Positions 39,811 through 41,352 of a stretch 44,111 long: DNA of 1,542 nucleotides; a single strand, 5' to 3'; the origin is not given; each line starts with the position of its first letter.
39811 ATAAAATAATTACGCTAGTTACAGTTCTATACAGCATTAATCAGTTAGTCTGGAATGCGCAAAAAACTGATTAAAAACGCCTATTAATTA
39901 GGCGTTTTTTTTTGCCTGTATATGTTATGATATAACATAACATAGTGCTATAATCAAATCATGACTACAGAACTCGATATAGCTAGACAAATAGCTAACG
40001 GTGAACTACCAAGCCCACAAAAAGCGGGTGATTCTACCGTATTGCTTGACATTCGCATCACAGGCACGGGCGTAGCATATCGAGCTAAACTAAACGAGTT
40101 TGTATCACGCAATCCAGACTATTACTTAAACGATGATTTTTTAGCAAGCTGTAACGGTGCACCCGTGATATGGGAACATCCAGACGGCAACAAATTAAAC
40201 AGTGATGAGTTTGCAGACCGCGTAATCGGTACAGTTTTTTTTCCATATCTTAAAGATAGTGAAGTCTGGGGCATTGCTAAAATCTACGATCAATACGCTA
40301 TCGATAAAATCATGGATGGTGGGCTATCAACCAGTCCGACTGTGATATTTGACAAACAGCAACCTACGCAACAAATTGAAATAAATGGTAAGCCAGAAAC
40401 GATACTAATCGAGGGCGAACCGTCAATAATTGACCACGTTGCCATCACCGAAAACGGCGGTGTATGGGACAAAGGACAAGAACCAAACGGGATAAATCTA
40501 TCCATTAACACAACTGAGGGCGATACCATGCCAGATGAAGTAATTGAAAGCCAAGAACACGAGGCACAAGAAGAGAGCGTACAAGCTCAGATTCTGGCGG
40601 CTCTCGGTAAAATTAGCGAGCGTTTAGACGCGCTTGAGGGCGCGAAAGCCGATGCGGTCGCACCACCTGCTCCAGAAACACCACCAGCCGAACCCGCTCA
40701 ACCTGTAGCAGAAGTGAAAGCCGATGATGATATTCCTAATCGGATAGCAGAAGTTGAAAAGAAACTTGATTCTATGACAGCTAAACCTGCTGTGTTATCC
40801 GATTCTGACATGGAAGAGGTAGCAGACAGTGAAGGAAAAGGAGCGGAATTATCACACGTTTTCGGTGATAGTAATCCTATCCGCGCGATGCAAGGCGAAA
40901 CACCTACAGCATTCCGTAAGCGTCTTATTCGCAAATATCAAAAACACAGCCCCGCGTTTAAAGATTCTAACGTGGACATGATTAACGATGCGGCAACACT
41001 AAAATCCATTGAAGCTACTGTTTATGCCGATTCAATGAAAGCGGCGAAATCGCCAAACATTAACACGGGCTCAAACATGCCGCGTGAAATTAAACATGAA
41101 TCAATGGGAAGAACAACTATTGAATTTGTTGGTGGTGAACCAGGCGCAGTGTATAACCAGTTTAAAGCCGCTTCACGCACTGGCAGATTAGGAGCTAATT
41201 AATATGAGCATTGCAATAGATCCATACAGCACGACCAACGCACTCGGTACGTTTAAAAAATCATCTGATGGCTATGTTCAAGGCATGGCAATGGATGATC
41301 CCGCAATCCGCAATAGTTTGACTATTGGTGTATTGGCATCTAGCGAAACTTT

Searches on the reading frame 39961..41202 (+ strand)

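Call 97: search_protein_families(library=phrogs, proteins=[window:39961-41202:+], max_evalue=0.00001)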
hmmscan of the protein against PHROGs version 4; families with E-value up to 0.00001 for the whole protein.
window:39961-41202:+ (413 aa): 2 families
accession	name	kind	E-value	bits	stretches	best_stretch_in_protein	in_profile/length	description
phrog_6216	-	unknown function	1.6e-95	321.9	2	3-257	116-364/545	-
phrog_530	-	head and packaging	4.2e-11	43.6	1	48-348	65-341/390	head maturation protease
